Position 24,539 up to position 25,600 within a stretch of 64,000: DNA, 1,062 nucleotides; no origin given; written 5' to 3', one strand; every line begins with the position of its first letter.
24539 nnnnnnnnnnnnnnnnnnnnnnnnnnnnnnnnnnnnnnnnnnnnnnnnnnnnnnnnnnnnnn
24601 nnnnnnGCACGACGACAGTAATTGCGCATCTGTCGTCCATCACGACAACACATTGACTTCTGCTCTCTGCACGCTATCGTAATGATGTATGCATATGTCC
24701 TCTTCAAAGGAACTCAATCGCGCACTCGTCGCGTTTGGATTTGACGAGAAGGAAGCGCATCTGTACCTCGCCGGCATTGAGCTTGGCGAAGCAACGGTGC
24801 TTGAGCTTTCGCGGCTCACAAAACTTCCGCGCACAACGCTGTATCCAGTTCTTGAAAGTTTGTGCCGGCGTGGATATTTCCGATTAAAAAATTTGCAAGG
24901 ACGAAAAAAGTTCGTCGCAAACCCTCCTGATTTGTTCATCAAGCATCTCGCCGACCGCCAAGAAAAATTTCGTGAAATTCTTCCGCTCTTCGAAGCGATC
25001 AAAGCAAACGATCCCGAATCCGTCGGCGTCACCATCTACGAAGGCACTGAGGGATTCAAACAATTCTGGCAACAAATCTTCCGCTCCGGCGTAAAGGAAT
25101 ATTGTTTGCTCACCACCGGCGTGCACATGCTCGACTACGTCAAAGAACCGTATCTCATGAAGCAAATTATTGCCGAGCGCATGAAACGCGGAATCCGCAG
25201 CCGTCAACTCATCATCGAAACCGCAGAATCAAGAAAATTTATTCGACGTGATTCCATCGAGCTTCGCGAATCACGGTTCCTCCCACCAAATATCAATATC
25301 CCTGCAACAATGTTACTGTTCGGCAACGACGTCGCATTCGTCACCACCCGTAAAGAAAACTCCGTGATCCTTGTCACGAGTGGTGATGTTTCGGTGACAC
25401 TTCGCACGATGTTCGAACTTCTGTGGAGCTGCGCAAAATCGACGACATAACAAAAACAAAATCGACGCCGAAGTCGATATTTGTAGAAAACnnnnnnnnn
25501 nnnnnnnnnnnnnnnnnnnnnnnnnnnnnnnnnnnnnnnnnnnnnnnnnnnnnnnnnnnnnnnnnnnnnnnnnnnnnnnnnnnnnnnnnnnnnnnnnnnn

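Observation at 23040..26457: Accessory insertion of about 3.4 kb splitting tuf from the rpsL-rpsG-fusA (str) operon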

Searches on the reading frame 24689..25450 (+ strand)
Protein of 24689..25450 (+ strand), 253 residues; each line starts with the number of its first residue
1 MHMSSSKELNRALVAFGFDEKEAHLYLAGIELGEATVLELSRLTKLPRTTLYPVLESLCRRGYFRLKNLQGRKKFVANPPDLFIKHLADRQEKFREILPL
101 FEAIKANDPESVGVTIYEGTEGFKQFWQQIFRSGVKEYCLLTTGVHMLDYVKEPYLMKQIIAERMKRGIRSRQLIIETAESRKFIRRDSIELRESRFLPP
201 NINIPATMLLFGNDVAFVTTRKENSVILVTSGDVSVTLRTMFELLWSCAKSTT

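Call 3: search_protein_families(library=pfam, proteins=[window:24689-25450:+], max_evalue=0.1)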
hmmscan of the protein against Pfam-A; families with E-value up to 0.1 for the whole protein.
window:24689-25450:+ (253 aa): 2 families
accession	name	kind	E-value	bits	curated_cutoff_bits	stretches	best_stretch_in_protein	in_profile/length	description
PF01978.25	TrmB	-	3.9e-10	39.9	25.6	1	15-80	3-67/68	Sugar-specific transcriptional regulator TrmB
PF09339.16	HTH_IclR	-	0.0054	16.9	22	1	34-63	18-47/52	IclR helix-turn-helix domain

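Call 10: find_encoding_contigs(protein=window:24689-25450:+, flank=10000, max_places=10)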
Protein window:24689-25450:+ (253 aa): 2 contigs read that carry it; 2 places shown.
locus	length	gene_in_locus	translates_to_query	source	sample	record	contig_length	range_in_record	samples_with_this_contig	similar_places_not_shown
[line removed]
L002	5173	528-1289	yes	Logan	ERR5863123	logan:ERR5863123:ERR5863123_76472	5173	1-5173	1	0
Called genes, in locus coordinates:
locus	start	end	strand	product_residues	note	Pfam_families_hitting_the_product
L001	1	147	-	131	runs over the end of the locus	PF00410:Ribosomal_S8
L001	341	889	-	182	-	PF00281:Ribosomal_L5, PF00673:Ribosomal_L5_C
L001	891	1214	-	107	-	PF00467:KOW, PF17136:ribosomal_L24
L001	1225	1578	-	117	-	PF00238:Ribosomal_L14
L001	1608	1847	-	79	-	PF00366:Ribosomal_S17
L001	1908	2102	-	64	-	PF00831:Ribosomal_L29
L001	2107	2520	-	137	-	PF00252:Ribosomal_L16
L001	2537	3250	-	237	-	PF07650:KH_2, PF00189:Ribosomal_S3_C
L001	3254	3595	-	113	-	PF00237:Ribosomal_L22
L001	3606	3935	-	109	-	PF00203:Ribosomal_S19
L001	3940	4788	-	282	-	PF00181:Ribosomal_L2_N, PF03947:Ribosomal_L2_C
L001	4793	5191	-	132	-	PF00276:Ribosomal_L23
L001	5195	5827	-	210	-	PF00573:Ribosomal_L4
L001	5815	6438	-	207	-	PF00297:Ribosomal_L3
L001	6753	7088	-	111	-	PF00338:Ribosomal_S10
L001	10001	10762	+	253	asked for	PF01978:TrmB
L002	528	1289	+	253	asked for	PF01978:TrmB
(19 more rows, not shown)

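Call 34: search_protein_families(library=ncbifam, proteins=[window:24689-25450:+], max_evalue=0.1)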
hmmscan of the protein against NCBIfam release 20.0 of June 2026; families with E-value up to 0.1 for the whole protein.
window:24689-25450:+ (253 aa): 5 families
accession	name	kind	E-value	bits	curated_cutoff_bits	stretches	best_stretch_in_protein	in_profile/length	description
NF047392.1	TransRegTrmBHalo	equivalog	4.7e-05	22.5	500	1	7-85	7-85/349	HTH-type sugar sensing transcriptional regulator TrmB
NF047390.1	TransRegTrmBL1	equivalog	6.6e-05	22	650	1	7-153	4-151/341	HTH-type sugar sensing transcriptional regulator TrmBL1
NF041141.1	tran_reg_TrmBL2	equivalog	0.0044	16.6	530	1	16-99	14-97/264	HTH-type transcriptional regulator TrmBL2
NF007341.0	PRK09834.1-3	equivalog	0.0062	15.7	269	1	29-65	22-58/274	DNA-binding transcriptional regulator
NF040851.1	tran_reg_TrmB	equivalog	0.023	13.8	600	1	5-82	3-79/338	HTH-type sugar-sensing transcriptional regulator TrmB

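Call 41: search_protein_families(library=padloc, proteins=[window:24689-25450:+], max_evalue=0.01)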
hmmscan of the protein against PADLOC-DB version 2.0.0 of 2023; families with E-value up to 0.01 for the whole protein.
window:24689-25450:+ (253 aa): 1 family
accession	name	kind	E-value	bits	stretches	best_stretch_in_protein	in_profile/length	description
PDLC01858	CARF3--CARF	-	0.0019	16.1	1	15-64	139-187/204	-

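Call 42: search_protein_families(library=phrogs, proteins=[window:24689-25450:+], max_evalue=0.01)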
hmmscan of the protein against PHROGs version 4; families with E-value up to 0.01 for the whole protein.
window:24689-25450:+ (253 aa): 0 families

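Call 44: find_homologous_proteins(query=window:24689-25450:+, max_evalue=1e-10)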
Query window:24689-25450:+ (253 aa): 153 proteins with E <= 1e-10 among 822 candidates; the best 120 are listed.
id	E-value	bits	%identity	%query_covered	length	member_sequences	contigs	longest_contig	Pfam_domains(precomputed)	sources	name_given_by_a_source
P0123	2.0e-147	507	90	100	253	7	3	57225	PF01978.26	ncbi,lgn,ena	-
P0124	1.3e-145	501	89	99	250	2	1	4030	PF01978.26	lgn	-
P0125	1.6e-145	501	88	99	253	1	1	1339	PF01978.26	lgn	-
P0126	1.2e-144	498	88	100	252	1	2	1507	PF01978.26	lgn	-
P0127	1.1e-142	492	85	99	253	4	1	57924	PF01978.26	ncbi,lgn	-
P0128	2.2e-141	487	86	99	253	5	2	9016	PF01978.26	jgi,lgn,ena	-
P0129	2.7e-141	487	84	100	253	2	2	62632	PF01978.26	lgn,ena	-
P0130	2.6e-138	477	84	98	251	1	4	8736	PF01978.26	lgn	-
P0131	1.0e-137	475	83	99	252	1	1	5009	PF01978.26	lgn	-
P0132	9.8e-137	472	84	98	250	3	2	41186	PF01978.26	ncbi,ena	-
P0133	1.1e-136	472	84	98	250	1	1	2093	PF01978.26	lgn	-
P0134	2.5e-134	464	84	96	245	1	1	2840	PF01978.26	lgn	-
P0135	6.6e-129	446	78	98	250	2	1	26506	PF01978.26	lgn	-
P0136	2.6e-119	415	72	99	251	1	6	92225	PF01978.26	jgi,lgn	jgi:sugar-specific transcriptional regulator TrmB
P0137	2.0e-118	412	71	99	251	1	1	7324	PF01978.26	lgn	-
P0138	7.8e-104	364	62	100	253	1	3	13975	PF01978.26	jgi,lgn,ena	-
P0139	5.1e-102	358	63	100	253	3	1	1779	PF01978.26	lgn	-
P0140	6.6e-101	355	62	100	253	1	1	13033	PF01978.26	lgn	-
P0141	1.4e-100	354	84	73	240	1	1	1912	PF01978.26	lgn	-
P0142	1.7e-100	353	60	99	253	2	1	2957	PF01978.26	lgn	-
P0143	1.7e-98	347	62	99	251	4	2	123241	PF01978.26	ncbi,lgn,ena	ncbi:MAG: helix-turn-helix domain-containing protein [Patescibacteria group bacterium]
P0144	3.7e-98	346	62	100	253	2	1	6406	PF01978.26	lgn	-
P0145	2.6e-97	343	59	100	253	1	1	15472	PF01978.26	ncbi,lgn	-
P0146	2.5e-96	340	61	99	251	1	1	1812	PF01978.26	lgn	-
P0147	2.5e-96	340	60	100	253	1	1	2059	PF01978.26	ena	-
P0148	2.6e-95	336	58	98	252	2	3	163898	PF01978.26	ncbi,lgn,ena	-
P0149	4.0e-95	336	60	99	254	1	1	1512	PF01978.26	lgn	-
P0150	8.6e-95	335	59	99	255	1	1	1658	PF01978.26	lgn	-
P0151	5.8e-94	332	58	100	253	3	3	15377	PF01978.26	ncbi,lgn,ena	-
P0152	7.2e-94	332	58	100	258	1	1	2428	PF01978.26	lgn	-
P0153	8.4e-94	332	59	100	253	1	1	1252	PF01978.26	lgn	-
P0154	1.2e-93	331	58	99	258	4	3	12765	PF01978.26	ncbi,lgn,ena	-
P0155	1.1e-92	328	57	99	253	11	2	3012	PF01978.26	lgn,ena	-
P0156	3.4e-92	326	59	99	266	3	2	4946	PF01978.26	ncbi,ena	-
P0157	7.2e-92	325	57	99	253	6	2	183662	PF01978.26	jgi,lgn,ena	-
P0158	7.9e-92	325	56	100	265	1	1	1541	PF01978.26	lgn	-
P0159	7.0e-91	322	56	100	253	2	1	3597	PF01978.26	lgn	-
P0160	1.7e-90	321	56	97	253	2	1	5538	PF01978.26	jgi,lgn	-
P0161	7.1e-90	319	58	94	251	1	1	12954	PF01978.26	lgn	-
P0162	1.0e-87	312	58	97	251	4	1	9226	PF01978.26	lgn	-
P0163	1.3e-87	311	55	99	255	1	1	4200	PF01978.26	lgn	-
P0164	1.1e-86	308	54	99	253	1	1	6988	PF01978.26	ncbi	-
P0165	2.6e-86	307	54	99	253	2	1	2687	PF01978.26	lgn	-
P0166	2.8e-86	307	57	98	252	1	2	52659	PF01978.26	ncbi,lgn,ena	-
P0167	8.9e-86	305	56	98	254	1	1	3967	PF01978.26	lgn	-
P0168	6.7e-85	302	56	99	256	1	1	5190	PF01978.26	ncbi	ncbi:MAG: helix-turn-helix domain-containing protein [Patescibacteria group bacterium]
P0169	1.8e-84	301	55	98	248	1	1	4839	PF01978.26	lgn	-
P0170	2.6e-84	300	57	99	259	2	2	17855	PF01978.26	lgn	-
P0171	3.0e-84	300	54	98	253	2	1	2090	PF01978.26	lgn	-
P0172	3.8e-84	300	54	99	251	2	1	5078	PF01978.26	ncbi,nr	ncbi:hypothetical protein HY635_03070 [Candidatus Uhrbacteria bacterium]|nr:hypothetical protein [Ca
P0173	4.4e-84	300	54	100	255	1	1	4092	PF01978.26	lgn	-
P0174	9.3e-84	299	54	99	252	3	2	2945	PF01978.26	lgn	-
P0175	1.3e-83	298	55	97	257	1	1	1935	PF01978.26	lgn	-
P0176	1.4e-83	298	54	98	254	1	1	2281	PF01978.26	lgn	-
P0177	1.5e-83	298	54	98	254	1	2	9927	PF01978.26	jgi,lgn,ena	-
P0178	2.3e-83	297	55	98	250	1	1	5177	PF01978.26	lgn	-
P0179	3.0e-83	297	54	98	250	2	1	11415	PF01978.26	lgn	-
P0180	3.3e-83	297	55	98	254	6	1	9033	PF01978.26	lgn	-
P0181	1.0e-82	295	54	98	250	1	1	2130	PF01978.26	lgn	-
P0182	2.3e-82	294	53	99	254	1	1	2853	PF01978.26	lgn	-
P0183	2.8e-82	294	53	99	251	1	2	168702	PF01978.26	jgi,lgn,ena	-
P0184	7.8e-82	292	53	99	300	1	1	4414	PF01978.26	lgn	-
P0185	8.1e-82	292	53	98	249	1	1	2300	PF01978.26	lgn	-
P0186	8.2e-82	292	53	99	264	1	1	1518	PF01978.26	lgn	-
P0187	1.1e-81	292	55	94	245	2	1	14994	PF01978.26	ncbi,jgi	-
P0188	1.5e-81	291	52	99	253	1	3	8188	PF01978.26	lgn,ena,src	-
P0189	1.5e-81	291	51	100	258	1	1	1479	PF01978.26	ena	-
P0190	2.1e-81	291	54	96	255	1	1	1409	PF01978.26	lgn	-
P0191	2.5e-81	291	53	98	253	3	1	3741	PF01978.26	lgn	-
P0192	3.3e-81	290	53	98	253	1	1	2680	PF01978.26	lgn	-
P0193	4.9e-81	290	52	98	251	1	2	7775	PF01978.26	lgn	-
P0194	5.9e-81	289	51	99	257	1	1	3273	PF01978.26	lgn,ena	-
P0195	6.8e-81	289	53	98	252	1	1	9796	PF01978.26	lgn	-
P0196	1.1e-80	289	52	98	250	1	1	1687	PF01978.26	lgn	-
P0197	1.1e-80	289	53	98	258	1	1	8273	PF01978.26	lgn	-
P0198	1.5e-80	288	50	98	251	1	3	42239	PF01978.26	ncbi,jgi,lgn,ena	-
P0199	3.1e-80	287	52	99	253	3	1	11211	PF01978.26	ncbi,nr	ncbi:MAG: helix-turn-helix domain-containing protein [bacterium]|nr:helix-turn-helix domain-containi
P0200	6.1e-80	286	51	98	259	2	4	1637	PF01978.26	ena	-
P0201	7.9e-80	286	51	99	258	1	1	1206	PF01978.26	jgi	jgi:HTH-type transcriptional regulator, sugar sensing transcriptional regulator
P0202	8.1e-80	286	51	98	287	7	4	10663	PF01978.26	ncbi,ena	-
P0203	1.8e-79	285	54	94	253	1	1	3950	PF01978.26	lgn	-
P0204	2.5e-79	284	53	98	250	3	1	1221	PF01978.26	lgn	-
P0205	3.1e-79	284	51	98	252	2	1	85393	PF01978.26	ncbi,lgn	-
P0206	4.6e-79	283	49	99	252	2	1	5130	PF01978.26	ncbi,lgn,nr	ncbi:hypothetical protein HY480_04210 [Candidatus Uhrbacteria bacterium]|nr:hypothetical protein [Ca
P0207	5.3e-79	283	52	98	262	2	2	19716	PF01978.26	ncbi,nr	ncbi:hypothetical protein A2239_00255 [Candidatus Uhrbacteria bacterium RIFOXYA2_FULL_40_9]|nr:MAG: 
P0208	6.5e-79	283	53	94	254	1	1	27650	PF01978.26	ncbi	ncbi:MAG: helix-turn-helix domain-containing protein [Candidatus Uhrbacteria bacterium]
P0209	6.8e-79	283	52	99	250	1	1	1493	PF01978.26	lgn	-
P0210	7.8e-79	283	51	98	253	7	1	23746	PF01978.26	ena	-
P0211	1.1e-78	282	51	98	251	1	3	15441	PF01978.26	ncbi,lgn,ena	ncbi:MAG: helix-turn-helix domain-containing protein [Patescibacteria group bacterium]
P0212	1.2e-78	282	50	99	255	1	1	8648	PF01978.26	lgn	-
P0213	1.6e-78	281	54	94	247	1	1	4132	PF01978.26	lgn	-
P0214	1.9e-78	281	51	98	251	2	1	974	PF01978.26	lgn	-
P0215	3.7e-78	280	51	99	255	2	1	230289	PF01978.26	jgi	jgi:sugar-specific transcriptional regulator TrmB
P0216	5.9e-78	280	52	99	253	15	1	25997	PF01978.26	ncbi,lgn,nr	ncbi:hypothetical protein HY771_01545 [Candidatus Uhrbacteria bacterium]|nr:hypothetical protein [Ca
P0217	3.8e-77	277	50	97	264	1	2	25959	PF01978.26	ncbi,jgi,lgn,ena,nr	ncbi:hypothetical protein FJZ23_00835 [Candidatus Parcubacteria bacterium]|nr:hypothetical protein [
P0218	3.9e-77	277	49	99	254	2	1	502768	PF01978.26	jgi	jgi:sugar-specific transcriptional regulator TrmB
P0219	4.7e-77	277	51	98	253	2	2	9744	PF01978.26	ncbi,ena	ncbi:MAG: helix-turn-helix domain-containing protein [Patescibacteria group bacterium]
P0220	1.1e-76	276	51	98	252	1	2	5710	PF01978.26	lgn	-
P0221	1.3e-76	275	48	99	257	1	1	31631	PF01978.26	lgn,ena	-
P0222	1.5e-76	275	52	96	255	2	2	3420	PF01978.26,PF09339.17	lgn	-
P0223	2.2e-76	274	49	98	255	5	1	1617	PF01978.26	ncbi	-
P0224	2.3e-76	274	51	98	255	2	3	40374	PF01978.26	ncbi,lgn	-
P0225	2.5e-76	274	53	98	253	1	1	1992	PF01978.26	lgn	-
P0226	4.0e-76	274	49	99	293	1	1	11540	PF01978.26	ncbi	-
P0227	4.4e-76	274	50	98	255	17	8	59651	PF01978.26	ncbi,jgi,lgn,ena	jgi:sugar-specific transcriptional regulator TrmB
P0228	5.0e-76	273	51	96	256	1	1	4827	PF01978.26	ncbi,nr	ncbi:helix-turn-helix domain-containing protein [Candidatus Uhrbacteria bacterium]|nr:helix-turn-hel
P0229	5.2e-76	273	50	98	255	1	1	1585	PF01978.26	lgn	-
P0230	6.2e-76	273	51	98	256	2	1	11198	PF01978.26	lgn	-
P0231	1.5e-75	272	51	99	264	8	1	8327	PF01978.26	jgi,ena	-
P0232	2.9e-75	271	49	99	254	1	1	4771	PF01978.26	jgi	jgi:sugar-specific transcriptional regulator TrmB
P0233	3.5e-75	271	50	98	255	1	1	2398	PF01978.26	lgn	-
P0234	4.0e-75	270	50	98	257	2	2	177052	PF01978.26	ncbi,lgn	-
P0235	4.6e-75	270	51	98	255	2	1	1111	PF01978.26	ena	-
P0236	7.7e-75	269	50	99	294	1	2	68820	PF01978.26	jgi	jgi:HTH-type transcriptional regulator, sugar sensing transcriptional regulator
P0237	1.3e-74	269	50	98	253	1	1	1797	PF01978.26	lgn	-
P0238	1.3e-74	269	50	98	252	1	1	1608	PF01978.26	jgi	-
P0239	3.1e-74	267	50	98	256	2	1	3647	PF01978.26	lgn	-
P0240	3.5e-74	267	50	99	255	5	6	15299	PF01978.26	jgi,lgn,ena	-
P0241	3.7e-74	267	49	98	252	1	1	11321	PF01978.26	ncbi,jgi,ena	jgi:sugar-specific transcriptional regulator TrmB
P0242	5.6e-74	267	49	98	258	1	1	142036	PF01978.26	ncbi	-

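Call 46: find_encoding_contigs(protein=P0127, flank=8000, max_places=2)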
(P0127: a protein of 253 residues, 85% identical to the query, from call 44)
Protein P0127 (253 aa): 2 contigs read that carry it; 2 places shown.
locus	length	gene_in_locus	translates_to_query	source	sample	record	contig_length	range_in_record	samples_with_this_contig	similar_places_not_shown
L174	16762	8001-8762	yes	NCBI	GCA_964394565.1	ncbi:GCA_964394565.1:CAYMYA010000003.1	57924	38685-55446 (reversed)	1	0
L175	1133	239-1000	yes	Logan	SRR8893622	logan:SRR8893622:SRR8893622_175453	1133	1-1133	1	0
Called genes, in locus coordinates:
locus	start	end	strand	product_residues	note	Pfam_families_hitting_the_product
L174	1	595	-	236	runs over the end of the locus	PF07650:KH_2, PF00189:Ribosomal_S3_C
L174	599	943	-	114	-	PF00237:Ribosomal_L22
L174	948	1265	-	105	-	PF00203:Ribosomal_S19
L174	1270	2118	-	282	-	PF00181:Ribosomal_L2_N, PF03947:Ribosomal_L2_C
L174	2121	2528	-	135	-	PF00276:Ribosomal_L23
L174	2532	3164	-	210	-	PF00573:Ribosomal_L4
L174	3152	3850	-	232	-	PF00297:Ribosomal_L3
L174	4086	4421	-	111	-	PF00338:Ribosomal_S10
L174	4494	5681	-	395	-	PF00009:GTP_EFTU, PF03144:GTP_EFTU_D2, PF03143:GTP_EFTU_D3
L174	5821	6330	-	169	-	-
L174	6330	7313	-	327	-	-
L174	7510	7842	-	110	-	PF11750:DUF3307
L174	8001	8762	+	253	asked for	PF01978:TrmB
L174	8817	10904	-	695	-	PF00009:GTP_EFTU, PF03144:GTP_EFTU_D2, PF22042:EF-G_D2, PF14492:EFG_III, PF16658:RF3_C, PF03764:EFG_IV, PF00679:EFG_C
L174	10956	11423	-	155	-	PF00177:Ribosomal_S7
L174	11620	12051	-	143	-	PF00164:Ribosom_S12_S23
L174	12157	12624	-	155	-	PF00383:dCMP_cyt_deam_1, PF14437:MafB19-deam (weak)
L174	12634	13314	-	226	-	PF02163:Peptidase_M50 (weak)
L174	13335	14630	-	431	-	PF00275:EPSP_synthase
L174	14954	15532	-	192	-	PF00334:NDK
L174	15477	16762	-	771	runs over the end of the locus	PF13567:DUF4131, PF03772:Competence, PF00753:Lactamase_B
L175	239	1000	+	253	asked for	PF01978:TrmB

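Call 47: find_encoding_contigs(protein=P0129, flank=8000, max_places=2)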
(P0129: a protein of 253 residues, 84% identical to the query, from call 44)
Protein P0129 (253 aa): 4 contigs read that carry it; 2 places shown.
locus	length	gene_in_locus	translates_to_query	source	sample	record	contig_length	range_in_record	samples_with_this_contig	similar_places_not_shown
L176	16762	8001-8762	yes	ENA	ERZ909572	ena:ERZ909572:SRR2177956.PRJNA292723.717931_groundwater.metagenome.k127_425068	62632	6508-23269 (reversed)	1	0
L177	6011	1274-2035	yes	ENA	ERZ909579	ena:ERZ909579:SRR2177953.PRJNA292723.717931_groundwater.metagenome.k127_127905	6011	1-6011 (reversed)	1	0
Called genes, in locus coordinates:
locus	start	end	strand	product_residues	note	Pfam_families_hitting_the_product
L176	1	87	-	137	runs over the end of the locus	PF00252:Ribosomal_L16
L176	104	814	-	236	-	PF07650:KH_2, PF00189:Ribosomal_S3_C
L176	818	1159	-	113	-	PF00237:Ribosomal_L22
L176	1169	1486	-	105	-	PF00203:Ribosomal_S19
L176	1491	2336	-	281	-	PF00181:Ribosomal_L2_N, PF03947:Ribosomal_L2_C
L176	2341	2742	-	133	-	PF00276:Ribosomal_L23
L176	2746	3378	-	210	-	PF00573:Ribosomal_L4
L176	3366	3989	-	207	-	PF00297:Ribosomal_L3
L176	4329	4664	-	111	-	PF00338:Ribosomal_S10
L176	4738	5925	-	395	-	PF00009:GTP_EFTU, PF03144:GTP_EFTU_D2, PF03143:GTP_EFTU_D3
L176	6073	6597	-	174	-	PF02604:PhdYeFM_antitox (faint)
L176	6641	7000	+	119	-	-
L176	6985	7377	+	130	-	-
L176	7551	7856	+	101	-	-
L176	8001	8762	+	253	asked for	PF01978:TrmB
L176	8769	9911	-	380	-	PF14907:NTP_transf_5 (weak), PF10706:Aminoglyc_resit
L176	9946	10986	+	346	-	-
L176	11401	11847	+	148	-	PF01451:LMWPc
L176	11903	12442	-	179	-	-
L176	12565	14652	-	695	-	PF00009:GTP_EFTU, PF03144:GTP_EFTU_D2, PF22042:EF-G_D2, PF14492:EFG_III, PF16658:RF3_C, PF03764:EFG_IV, PF00679:EFG_C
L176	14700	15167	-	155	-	PF00177:Ribosomal_S7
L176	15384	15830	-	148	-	PF00164:Ribosom_S12_S23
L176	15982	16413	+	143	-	-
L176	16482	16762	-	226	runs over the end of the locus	PF02163:Peptidase_M50 (weak)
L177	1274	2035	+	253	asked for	PF01978:TrmB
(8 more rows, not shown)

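Call 48: find_encoding_contigs(protein=P0136, flank=8000, max_places=2)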
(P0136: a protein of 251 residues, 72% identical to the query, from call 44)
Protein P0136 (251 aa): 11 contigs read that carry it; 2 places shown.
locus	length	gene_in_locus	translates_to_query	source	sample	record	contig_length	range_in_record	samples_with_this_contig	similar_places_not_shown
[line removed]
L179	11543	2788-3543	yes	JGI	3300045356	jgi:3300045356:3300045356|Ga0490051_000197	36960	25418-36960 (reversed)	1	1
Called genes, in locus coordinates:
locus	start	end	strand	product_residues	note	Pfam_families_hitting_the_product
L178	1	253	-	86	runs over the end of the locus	PF00366:Ribosomal_S17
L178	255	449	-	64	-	PF00831:Ribosomal_L29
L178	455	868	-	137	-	PF00252:Ribosomal_L16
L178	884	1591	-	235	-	PF07650:KH_2, PF00189:Ribosomal_S3_C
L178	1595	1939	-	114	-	PF00237:Ribosomal_L22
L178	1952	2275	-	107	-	PF00203:Ribosomal_S19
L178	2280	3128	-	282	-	PF00181:Ribosomal_L2_N, PF03947:Ribosomal_L2_C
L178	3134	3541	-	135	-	PF00276:Ribosomal_L23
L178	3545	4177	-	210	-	PF00573:Ribosomal_L4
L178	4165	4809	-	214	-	PF00297:Ribosomal_L3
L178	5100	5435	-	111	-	PF00338:Ribosomal_S10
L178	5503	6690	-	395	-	PF00009:GTP_EFTU, PF03144:GTP_EFTU_D2, PF03143:GTP_EFTU_D3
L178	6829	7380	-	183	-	-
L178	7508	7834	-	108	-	PF11750:DUF3307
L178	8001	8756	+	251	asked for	PF01978:TrmB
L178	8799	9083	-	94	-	-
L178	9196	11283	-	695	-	PF00009:GTP_EFTU, PF03144:GTP_EFTU_D2, PF22042:EF-G_D2, PF14492:EFG_III, PF16658:RF3_C, PF03764:EFG_IV, PF00679:EFG_C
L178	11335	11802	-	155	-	PF00177:Ribosomal_S7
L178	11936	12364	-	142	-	PF00164:Ribosom_S12_S23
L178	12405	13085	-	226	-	PF02163:Peptidase_M50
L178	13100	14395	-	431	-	PF00275:EPSP_synthase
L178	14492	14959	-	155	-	PF00334:NDK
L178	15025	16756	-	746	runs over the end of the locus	PF13567:DUF4131 (weak), PF03772:Competence, PF00753:Lactamase_B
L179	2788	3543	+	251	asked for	PF01978:TrmB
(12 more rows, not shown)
